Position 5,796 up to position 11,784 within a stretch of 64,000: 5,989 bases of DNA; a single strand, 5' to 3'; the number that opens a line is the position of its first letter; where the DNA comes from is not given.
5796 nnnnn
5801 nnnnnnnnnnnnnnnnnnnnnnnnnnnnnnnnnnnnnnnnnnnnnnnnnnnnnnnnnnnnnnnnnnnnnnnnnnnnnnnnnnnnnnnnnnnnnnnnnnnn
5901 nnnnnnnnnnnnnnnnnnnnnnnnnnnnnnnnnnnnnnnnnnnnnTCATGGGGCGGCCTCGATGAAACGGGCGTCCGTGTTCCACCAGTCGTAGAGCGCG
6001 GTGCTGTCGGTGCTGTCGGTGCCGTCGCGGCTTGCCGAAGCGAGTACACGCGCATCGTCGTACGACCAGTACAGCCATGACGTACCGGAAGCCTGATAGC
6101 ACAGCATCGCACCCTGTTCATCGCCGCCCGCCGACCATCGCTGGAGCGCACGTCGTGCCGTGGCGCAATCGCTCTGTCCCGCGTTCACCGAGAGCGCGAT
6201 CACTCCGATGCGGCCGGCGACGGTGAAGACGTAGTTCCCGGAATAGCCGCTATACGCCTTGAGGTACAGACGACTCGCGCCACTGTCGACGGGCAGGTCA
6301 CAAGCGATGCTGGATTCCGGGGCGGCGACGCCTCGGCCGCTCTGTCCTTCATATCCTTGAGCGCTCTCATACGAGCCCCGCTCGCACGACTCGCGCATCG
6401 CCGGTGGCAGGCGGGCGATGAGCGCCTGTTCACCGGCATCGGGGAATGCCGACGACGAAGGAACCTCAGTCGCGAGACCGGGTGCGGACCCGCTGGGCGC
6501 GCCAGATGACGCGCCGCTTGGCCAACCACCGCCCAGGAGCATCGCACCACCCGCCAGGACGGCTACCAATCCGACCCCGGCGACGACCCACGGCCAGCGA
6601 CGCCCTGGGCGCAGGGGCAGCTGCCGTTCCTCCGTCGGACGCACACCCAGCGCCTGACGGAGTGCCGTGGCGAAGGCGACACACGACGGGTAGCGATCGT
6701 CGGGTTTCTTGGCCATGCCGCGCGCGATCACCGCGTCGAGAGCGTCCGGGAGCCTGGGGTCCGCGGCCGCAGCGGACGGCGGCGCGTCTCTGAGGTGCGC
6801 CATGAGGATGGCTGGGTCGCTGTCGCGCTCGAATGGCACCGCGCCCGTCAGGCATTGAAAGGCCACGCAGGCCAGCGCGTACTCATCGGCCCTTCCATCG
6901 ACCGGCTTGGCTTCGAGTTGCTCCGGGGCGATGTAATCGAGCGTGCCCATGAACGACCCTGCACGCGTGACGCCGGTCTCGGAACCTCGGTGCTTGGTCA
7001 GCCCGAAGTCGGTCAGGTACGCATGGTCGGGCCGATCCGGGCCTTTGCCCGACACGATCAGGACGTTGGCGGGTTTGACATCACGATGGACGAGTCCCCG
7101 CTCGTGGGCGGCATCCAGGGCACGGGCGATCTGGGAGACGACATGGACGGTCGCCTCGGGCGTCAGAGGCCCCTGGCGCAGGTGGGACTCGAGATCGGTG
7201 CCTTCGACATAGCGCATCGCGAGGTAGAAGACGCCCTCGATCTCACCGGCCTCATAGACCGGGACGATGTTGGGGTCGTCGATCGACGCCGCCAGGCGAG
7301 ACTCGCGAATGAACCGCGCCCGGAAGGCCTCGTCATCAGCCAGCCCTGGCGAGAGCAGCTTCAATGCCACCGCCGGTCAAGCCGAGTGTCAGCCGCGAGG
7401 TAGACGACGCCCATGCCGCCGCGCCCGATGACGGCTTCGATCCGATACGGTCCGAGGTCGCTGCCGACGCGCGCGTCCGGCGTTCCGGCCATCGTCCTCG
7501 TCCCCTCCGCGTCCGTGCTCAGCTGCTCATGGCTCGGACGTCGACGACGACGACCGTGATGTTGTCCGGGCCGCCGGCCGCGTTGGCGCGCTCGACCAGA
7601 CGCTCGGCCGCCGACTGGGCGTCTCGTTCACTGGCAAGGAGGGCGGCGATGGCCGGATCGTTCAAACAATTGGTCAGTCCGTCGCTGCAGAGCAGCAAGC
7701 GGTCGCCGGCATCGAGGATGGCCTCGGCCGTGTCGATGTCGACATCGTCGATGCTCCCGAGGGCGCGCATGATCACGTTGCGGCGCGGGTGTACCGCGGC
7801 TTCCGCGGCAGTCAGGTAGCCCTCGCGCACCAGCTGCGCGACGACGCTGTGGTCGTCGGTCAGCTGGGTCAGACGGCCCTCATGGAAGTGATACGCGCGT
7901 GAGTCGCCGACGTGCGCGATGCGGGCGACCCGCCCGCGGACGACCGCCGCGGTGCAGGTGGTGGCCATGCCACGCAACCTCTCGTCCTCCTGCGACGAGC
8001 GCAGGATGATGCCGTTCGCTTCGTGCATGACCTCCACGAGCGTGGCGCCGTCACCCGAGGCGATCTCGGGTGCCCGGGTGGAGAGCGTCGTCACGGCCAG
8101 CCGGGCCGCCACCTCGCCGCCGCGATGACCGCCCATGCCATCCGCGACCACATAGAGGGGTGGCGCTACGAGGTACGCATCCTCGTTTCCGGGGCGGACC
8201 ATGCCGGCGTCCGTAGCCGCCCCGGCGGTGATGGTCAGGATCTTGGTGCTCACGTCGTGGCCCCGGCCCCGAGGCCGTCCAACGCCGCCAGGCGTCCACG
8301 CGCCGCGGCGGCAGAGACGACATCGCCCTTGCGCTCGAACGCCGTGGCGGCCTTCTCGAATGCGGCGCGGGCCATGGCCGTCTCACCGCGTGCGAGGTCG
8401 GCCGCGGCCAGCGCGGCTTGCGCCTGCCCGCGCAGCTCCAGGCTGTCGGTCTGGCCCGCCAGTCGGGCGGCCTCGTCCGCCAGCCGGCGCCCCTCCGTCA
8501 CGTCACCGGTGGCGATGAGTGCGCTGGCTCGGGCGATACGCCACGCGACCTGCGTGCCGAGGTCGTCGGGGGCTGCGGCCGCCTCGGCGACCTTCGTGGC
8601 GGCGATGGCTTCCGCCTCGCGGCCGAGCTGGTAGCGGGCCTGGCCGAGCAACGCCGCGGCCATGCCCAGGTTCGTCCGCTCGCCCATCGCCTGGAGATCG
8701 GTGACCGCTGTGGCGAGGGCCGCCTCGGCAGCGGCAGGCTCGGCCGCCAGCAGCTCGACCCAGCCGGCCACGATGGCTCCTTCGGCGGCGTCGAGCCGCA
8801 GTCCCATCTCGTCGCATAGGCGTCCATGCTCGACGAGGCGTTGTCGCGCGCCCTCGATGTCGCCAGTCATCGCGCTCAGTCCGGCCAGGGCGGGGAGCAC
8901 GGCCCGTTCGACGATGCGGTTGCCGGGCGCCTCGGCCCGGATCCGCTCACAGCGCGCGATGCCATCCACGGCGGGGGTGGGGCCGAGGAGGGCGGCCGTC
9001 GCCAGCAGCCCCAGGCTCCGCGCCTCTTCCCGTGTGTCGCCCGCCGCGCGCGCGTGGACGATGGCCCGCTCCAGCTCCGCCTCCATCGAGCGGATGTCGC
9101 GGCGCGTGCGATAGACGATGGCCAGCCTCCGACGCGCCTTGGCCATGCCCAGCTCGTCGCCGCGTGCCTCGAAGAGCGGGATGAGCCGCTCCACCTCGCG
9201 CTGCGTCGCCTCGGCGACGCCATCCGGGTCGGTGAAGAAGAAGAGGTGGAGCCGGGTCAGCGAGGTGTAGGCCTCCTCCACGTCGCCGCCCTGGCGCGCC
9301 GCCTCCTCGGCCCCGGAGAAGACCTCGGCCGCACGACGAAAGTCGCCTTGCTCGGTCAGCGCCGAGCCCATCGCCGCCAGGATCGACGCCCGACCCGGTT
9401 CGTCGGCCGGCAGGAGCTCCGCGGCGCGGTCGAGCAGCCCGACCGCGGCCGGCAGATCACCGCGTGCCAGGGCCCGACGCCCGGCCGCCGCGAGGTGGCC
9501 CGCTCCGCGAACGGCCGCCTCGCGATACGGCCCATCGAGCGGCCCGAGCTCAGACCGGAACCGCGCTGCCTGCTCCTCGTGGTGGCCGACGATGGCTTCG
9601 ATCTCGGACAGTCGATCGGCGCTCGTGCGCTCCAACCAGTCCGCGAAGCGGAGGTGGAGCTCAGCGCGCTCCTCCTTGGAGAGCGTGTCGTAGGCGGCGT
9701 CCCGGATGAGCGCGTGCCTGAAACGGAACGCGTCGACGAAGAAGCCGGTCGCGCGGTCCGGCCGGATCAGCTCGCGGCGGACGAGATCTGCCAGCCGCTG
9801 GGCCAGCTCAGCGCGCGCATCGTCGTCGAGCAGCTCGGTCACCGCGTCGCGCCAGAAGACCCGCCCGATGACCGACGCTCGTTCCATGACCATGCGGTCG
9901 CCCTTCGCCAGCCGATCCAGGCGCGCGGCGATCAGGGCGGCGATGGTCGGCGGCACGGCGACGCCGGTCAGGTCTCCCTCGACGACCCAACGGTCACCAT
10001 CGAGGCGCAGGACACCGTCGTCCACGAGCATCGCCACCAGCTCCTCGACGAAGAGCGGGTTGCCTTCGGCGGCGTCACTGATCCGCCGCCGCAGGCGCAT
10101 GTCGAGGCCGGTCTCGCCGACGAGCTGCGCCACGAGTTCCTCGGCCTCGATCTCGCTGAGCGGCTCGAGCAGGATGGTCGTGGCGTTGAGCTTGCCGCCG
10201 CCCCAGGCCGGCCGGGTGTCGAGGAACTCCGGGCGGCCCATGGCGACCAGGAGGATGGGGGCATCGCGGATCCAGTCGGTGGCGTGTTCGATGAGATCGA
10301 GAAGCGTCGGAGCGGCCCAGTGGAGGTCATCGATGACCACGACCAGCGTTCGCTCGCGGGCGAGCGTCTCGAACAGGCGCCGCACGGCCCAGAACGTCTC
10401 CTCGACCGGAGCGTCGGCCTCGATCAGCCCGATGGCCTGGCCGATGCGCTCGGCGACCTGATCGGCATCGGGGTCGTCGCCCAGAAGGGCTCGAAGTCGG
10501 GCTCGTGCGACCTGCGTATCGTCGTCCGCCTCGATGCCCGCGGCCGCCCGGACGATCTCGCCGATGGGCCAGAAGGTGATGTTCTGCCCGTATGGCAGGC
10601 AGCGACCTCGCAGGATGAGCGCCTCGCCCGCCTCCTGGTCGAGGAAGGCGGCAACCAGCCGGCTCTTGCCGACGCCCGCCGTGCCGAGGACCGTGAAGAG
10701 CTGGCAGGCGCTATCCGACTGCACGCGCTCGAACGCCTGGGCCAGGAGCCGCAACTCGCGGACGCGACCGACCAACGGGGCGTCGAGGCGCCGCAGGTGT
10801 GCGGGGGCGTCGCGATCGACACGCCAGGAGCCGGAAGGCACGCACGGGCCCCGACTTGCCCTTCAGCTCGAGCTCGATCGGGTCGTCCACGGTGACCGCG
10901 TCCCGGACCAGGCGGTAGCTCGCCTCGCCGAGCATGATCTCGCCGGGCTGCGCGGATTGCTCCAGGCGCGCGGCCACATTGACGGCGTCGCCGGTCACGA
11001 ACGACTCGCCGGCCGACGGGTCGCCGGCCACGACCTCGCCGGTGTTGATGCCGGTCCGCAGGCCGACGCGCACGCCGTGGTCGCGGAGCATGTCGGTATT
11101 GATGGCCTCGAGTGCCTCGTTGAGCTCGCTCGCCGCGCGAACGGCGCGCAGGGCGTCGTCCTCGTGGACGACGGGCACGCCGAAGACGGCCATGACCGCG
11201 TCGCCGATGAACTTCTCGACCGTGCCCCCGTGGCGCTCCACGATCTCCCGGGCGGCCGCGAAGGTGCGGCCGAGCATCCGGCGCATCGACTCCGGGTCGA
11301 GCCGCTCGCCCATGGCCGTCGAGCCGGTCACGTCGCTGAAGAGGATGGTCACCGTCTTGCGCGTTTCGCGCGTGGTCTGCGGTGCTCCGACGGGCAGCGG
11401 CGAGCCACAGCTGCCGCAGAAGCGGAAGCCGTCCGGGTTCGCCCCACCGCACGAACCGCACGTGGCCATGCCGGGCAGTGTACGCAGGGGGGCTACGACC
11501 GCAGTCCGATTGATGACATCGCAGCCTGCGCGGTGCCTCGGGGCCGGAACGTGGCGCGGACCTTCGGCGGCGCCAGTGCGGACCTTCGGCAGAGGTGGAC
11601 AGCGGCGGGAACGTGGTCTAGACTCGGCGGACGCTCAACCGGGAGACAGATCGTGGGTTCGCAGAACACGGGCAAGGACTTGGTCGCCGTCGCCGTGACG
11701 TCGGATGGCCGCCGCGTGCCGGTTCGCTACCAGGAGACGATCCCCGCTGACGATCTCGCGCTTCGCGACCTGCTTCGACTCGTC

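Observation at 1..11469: Cyclase-STAND-TPR gene, one PP2C phosphatase and five tandem Ser/Thr kinase paralogs in a single start/stop-overlapping block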

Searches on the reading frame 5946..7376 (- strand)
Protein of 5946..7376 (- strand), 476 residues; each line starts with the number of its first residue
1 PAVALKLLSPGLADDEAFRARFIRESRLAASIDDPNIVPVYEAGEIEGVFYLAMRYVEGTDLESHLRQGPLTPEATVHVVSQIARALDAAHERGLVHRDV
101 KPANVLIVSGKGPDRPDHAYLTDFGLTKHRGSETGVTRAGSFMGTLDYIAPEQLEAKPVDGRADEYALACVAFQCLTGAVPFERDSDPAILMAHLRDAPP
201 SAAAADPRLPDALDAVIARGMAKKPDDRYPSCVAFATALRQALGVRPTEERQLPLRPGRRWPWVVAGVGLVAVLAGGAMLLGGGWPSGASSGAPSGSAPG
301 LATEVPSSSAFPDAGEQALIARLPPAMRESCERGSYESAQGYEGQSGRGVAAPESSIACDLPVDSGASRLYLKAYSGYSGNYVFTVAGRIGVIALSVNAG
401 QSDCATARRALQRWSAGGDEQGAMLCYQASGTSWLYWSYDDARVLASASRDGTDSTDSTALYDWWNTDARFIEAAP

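Call 4: search_protein_families(library=pfam, proteins=[window:5946-7376:-], max_evalue=0.01)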
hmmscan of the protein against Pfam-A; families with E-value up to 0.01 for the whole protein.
window:5946-7376:- (476 aa): 4 families
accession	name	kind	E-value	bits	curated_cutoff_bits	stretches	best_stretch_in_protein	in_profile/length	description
PF00069.31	Pkinase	-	1.9e-34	119.7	31.7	1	3-197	27-212/263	Protein kinase domain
PF07714.23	PK_Tyr_Ser-Thr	-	1e-21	77.9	23.1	1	3-228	31-248/258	Protein tyrosine and serine/threonine kinase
PF01636.29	APH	-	6.6e-06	26.5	23.2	0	20-91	38-108/239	Phosphotransferase enzyme family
PF06293.20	Kdo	-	0.0023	17.8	21.3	1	60-130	103-172/207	Lipopolysaccharide kinase (Kdo/WaaP) family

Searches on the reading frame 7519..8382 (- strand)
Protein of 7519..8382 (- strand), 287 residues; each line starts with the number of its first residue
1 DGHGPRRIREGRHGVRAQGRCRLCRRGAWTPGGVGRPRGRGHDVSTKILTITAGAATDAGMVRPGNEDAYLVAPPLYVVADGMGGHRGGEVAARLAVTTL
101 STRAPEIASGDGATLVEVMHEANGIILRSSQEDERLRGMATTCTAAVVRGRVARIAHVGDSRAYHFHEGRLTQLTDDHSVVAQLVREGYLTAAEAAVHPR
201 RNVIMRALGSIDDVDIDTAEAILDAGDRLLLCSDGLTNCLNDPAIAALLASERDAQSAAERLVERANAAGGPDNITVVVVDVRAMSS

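Call 4: search_protein_families(library=pfam, proteins=[window:7519-8382:-], max_evalue=0.01)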
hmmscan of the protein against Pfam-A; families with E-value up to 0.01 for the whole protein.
window:7519-8382:- (287 aa): 3 families
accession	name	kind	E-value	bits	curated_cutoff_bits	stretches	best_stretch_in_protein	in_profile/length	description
PF13672.11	PP2C_2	-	1.3e-15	57.9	24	1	75-244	25-182/209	Protein phosphatase 2C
PF07228.17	SpoIIE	-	1.5e-09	38.5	25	1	78-282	8-191/192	Stage II sporulation protein E (SpoIIE)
PF00481.26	PP2C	-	3.2e-09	37.3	20.3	1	76-180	36-142/255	Protein phosphatase 2C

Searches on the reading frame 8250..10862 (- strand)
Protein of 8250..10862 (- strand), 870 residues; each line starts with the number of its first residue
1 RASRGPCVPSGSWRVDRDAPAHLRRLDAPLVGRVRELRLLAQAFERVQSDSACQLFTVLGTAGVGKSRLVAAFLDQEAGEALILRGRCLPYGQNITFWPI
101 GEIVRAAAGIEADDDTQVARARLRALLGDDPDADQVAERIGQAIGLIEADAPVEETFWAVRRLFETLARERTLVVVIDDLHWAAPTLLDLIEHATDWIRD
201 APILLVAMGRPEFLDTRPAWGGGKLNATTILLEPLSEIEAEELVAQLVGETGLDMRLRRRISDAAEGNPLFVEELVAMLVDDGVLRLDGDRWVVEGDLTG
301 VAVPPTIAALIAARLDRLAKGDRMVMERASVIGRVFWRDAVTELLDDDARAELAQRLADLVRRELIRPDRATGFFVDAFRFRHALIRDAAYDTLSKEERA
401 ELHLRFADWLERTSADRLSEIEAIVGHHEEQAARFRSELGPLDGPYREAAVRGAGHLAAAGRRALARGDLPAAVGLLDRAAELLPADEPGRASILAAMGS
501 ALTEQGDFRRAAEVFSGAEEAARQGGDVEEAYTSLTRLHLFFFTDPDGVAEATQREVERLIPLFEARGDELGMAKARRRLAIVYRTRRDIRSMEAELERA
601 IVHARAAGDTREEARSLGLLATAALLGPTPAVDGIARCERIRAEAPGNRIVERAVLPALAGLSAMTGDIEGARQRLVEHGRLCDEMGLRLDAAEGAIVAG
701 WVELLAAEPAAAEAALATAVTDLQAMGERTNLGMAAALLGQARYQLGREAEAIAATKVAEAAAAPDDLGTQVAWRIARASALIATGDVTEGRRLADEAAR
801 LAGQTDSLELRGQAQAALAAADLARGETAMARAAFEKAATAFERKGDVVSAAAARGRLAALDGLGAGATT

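Call 4: search_protein_families(library=pfam, proteins=[window:8250-10862:-], max_evalue=0.01)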
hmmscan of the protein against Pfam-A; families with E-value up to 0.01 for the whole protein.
window:8250-10862:- (870 aa): 4 families
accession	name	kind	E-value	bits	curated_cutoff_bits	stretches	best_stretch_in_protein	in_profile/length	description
PF13191.12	AAA_16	-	3.6e-22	80.1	32.6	1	29-199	1-160/167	AAA ATPase domain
PF13401.12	AAA_22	-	2e-06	28.6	27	1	52-214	4-127/130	AAA domain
PF17874.7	TPR_MalT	-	6.3e-05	22.9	45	0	776-854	5-82/336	MalT-like TPR region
PF13424.12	TPR_12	-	0.00012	22.6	30.1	0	465-524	14-77/77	Tetratricopeptide repeat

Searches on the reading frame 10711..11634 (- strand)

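Call 4: search_protein_families(library=pfam, proteins=[window:10711-11634:-], max_evalue=0.01)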
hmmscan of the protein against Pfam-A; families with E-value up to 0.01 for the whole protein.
window:10711-11634:- (307 aa): 4 families
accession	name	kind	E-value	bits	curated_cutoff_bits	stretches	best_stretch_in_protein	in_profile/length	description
PF00211.25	Guanylate_cyc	-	2e-24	86.6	21.9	1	90-263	4-175/183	Adenylate and Guanylate cyclase catalytic domain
PF24463.1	DUF7577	-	3.2e-07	30.3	28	1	58-81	4-27/27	Domain of unknown function (DUF7577)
PF12773.13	DZR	-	0.00018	22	27.3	1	59-81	1-23/45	Double zinc ribbon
PF13240.11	Zn_Ribbon_1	-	0.0004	20.5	25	1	59-80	2-23/23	zinc-ribbon domain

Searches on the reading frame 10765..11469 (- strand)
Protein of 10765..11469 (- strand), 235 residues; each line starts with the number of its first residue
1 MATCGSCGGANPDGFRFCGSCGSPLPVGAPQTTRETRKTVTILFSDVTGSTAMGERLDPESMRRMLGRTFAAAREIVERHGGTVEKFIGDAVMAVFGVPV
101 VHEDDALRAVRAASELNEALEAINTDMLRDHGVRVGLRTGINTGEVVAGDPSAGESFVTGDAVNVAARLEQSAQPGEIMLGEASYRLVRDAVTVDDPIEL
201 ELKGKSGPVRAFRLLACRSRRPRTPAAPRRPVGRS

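Call 46: search_solved_structures(query=window:10765-11469:-, max_evalue=0.00001, show_alignments=3)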
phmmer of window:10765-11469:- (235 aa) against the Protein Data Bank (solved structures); distinct sequences matched with E-value up to 0.00001: 56.
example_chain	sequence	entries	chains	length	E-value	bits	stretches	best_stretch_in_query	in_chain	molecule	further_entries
2w01_A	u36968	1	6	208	6e-26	95.1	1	36-210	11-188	ADENYLATE CYCLASE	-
3r5g_A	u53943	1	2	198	6.3e-26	95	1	36-218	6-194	CyaB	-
6fht_A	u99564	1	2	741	2.2e-25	93.3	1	36-210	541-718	Bacteriophytochrome,Adenylate cyclase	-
5o5k_A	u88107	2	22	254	7.6e-21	78.4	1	33-216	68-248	Adenylate cyclase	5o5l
5oyh_A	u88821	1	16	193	5e-20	75.7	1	36-211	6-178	Nucleotide cyclase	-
6sir_A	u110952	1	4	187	6.4e-20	75.4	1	30-209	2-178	Nucleotide cyclase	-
6aoa_A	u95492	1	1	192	1.9e-19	73.9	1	36-213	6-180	Bacterio-rhodopsin/guanylyl cyclase 1 fusion protein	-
6ao9_A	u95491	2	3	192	6.1e-19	72.2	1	36-213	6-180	Bacterio-rhodopsin/guanylyl cyclase 1 fusion protein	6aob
1wc0_A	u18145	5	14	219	8.5e-19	71.7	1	34-210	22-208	ADENYLATE CYCLASE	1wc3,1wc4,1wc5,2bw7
1wc1_A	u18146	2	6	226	1.3e-18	71.1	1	35-210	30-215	ADENYLATE CYCLASE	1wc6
4p2m_A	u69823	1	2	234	5.6e-18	69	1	40-216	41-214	Adenylate cyclase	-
4p2x_A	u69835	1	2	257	7.6e-18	68.6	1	40-216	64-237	Adenylate cyclase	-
7yz9_A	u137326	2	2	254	8.8e-18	68.4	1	40-215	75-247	Adenylate cyclase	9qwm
4p2f_A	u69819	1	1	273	2.4e-17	66.9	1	40-216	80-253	Adenylate cyclase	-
1yk9_A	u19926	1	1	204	3.1e-17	66.6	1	40-216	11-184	Adenylate cyclase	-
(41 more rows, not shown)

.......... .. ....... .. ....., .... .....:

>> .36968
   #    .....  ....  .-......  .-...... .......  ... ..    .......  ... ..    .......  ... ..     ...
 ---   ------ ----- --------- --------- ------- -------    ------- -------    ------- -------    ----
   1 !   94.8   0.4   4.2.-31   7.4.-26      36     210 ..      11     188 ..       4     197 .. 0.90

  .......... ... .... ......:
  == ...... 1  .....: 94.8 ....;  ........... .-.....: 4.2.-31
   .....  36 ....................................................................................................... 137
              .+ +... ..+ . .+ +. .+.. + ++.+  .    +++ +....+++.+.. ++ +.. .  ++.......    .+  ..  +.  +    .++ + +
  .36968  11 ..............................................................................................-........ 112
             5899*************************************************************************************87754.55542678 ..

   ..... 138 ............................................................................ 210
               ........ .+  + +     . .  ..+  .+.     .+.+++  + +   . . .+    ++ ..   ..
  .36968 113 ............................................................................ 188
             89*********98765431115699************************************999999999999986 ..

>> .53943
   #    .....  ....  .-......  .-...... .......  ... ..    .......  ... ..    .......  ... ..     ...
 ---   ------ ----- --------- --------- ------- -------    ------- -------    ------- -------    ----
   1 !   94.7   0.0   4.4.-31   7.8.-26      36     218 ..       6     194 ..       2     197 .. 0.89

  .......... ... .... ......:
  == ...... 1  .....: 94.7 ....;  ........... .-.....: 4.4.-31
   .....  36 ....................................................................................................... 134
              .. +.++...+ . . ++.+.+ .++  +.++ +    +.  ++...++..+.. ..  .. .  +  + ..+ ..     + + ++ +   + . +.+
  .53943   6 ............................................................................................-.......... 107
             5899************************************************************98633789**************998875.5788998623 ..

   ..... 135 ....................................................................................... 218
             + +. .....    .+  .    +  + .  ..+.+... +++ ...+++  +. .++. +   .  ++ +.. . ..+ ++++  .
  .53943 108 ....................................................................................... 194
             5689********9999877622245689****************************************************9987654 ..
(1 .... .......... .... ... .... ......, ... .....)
